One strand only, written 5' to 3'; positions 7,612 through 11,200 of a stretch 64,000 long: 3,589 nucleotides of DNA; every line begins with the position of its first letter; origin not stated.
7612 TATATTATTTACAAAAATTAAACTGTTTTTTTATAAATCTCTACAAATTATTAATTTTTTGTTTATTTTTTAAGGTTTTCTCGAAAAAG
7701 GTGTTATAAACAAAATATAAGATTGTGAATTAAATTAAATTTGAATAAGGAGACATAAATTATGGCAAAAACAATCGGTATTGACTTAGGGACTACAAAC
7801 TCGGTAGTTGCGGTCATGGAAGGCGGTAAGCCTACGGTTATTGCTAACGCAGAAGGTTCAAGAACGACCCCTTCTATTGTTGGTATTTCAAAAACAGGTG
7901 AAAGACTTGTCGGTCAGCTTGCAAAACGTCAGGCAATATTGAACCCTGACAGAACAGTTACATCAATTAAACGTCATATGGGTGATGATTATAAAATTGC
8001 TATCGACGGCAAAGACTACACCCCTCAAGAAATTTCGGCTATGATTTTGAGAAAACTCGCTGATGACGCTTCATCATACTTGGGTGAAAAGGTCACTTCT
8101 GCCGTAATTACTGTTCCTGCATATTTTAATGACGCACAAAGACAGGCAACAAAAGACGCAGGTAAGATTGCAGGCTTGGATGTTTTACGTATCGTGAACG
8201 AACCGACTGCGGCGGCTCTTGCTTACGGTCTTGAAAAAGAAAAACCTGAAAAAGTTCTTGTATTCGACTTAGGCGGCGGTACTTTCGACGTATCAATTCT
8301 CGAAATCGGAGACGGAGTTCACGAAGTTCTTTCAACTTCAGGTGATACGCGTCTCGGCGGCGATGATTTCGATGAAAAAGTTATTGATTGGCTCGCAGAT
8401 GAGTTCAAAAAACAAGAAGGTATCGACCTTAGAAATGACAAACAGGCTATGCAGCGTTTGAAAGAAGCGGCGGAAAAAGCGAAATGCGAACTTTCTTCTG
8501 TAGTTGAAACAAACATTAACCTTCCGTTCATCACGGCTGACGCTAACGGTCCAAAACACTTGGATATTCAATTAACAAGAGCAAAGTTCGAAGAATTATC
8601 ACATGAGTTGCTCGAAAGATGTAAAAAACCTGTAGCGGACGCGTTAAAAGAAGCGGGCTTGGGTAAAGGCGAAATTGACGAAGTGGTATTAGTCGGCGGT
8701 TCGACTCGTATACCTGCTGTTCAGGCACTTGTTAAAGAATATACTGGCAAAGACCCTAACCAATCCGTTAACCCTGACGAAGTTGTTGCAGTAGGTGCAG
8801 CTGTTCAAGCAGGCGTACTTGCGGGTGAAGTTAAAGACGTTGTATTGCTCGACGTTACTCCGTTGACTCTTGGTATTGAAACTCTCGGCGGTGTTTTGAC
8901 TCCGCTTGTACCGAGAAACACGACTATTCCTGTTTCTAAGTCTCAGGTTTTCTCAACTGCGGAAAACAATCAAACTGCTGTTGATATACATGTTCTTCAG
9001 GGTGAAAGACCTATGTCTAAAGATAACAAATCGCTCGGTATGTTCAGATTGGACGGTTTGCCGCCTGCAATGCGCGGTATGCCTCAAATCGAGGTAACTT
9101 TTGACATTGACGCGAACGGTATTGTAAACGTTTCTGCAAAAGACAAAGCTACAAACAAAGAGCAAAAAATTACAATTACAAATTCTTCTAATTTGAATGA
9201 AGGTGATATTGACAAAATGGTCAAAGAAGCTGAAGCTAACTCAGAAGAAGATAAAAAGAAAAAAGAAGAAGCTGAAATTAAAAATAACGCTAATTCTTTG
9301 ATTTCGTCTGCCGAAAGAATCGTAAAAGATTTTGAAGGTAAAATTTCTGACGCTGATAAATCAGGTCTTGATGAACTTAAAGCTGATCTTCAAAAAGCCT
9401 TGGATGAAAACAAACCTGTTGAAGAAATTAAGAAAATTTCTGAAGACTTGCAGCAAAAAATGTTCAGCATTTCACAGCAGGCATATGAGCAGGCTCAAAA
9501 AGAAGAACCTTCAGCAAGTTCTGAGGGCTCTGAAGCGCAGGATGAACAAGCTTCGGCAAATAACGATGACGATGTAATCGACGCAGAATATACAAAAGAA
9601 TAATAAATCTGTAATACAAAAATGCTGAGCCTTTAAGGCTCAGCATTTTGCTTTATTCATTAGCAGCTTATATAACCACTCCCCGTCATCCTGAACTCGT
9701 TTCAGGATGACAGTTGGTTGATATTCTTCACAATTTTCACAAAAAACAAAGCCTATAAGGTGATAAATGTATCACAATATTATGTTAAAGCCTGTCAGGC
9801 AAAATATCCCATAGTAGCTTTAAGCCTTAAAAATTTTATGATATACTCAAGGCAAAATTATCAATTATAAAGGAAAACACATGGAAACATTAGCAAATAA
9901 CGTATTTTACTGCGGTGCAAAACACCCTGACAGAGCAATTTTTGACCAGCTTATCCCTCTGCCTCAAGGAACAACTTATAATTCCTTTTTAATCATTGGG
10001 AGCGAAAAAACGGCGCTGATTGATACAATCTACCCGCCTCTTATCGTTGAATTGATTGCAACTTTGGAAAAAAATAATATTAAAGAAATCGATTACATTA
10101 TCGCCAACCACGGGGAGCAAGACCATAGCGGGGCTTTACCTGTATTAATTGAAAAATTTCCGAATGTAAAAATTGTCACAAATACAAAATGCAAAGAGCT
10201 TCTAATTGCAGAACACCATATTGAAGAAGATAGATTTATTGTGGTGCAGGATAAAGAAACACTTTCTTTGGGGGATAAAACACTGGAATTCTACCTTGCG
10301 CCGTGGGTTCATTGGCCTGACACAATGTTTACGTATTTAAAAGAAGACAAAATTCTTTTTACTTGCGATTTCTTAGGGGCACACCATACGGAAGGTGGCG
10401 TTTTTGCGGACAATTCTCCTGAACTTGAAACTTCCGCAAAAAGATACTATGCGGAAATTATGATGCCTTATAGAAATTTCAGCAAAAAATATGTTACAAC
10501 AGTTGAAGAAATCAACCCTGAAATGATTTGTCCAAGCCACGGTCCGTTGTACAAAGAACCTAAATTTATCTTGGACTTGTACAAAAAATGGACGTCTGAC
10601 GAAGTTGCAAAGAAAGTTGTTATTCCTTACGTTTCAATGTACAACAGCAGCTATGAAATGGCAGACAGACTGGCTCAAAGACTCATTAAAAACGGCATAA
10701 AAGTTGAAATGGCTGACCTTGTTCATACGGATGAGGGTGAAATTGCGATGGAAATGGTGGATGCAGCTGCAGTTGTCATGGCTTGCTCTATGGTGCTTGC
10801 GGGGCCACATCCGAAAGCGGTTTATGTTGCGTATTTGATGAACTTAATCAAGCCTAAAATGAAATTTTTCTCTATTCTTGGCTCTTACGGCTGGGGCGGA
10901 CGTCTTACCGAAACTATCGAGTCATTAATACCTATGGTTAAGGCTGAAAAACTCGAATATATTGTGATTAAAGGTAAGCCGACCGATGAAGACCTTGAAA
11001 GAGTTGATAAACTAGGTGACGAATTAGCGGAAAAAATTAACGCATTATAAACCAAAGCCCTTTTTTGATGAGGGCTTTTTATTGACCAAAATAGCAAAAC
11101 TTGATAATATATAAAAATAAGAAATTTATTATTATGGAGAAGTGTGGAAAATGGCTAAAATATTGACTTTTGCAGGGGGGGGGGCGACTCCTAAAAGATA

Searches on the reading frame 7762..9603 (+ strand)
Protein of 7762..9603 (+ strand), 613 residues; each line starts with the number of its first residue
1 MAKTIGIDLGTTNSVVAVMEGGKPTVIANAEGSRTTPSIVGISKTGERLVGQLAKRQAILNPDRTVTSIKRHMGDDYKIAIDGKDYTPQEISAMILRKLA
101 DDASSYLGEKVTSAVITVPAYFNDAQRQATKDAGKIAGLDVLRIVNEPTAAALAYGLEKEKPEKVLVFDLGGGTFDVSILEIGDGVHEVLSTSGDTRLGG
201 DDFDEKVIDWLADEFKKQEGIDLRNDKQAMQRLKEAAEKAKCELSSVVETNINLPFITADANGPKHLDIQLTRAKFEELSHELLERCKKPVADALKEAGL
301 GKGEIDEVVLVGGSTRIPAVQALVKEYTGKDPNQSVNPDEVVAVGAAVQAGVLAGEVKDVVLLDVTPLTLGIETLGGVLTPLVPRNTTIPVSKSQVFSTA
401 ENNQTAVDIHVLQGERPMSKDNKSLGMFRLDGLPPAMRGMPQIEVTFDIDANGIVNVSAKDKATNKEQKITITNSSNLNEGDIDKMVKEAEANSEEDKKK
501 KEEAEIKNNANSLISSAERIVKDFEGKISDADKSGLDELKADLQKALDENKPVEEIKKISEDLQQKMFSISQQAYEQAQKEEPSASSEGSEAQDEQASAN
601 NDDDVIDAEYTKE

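Call 35: search_protein_families(library=ncbifam, proteins=[window:7762-9603:+], max_evalue=0.00001)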
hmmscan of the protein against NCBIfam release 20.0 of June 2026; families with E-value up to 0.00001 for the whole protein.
window:7762-9603:+ (613 aa): 13 families
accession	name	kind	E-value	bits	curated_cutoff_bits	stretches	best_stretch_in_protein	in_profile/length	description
NF001413.0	PRK00290.1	equivalog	1.8e-289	961.5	648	1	1-612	1-620/625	molecular chaperone DnaK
TIGR02350.1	prok_dnaK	equivalog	8.5e-282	935.8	822.55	1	3-575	1-595/596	molecular chaperone DnaK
NF009946.0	PRK13410.1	equivalog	1.1e-260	866.5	1019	2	83-589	107-616/669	molecular chaperone DnaK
NF009947.0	PRK13411.1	equivalog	8.3e-258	856.8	1002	2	78-597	100-622/662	molecular chaperone DnaK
NF003520.0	PRK05183.1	subfamily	4.4e-173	577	620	2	84-567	123-597/621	Fe-S protein assembly chaperone HscA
TIGR01991.1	HscA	equivalog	7.1e-173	576.3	708.55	1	5-567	2-577/600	Fe-S protein assembly chaperone HscA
NF002399.0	PRK01433.1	equivalog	1.1e-118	397.4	743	1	4-566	21-569/595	Fe-S protein assembly chaperone HscA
NF008673.0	PRK11678.1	equivalog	1.1e-23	83.9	331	2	91-204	129-256/450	molecular chaperone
NF010539.0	PRK13927.1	subfamily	7.6e-19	67.8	293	1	2-346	6-322/339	rod shape-determining protein MreB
TIGR00904.1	mreB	subfamily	1.4e-17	63.7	365.75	1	3-345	3-321/334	MreB/Mrl family cell shape determining protein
NF010540.1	PRK13929.1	exception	1.9e-15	56.8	515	1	3-347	5-321/334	rod-share determining protein MreBH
NF011660.0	PRK15080.1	equivalog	5.6e-15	55.3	182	1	93-189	76-167/277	ethanolamine utilization protein EutJ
TIGR02529.1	EutJ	subfamily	9.2e-12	44.9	152.1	1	93-197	43-142/239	ethanolamine utilization protein EutJ family protein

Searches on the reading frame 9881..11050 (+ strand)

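Call 35: search_protein_families(library=ncbifam, proteins=[window:9881-11050:+], max_evalue=0.00001)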
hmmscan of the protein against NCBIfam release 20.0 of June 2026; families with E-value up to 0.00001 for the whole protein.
window:9881-11050:+ (389 aa): 7 families
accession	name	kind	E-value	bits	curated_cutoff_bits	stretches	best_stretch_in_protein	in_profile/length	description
NF008887.0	PRK11921.1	equivalog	8.5e-71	238.9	635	1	7-386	8-395/396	anaerobic nitric oxide reductase flavorubredoxin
NF003954.0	PRK05452.1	equivalog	9.5e-59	199.5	711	1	6-386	7-396/479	anaerobic nitric oxide reductase flavorubredoxin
NF012229.1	bla_class_B_core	domain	7e-10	39.2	100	1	34-153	16-138/139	metallo-beta-lactamase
NF033088.2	bla_subclass_B1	equivalog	9.4e-08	32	200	1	32-161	30-156/217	subclass B1 metallo-beta-lactamase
NF000469.2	CAR_gen_B3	exception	1.9e-07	30.4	500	0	35-152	76-204/311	CAR family subclass B3 metallo-beta-lactamase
NF000450.2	bla-B1-FLAV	exception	1.1e-06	28.4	450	1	58-191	77-208/242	subclass B1 metallo-beta-lactamase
TIGR01753.1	flav_short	equivalog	1.5e-06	28.8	123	1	247-383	2-140/140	flavodoxin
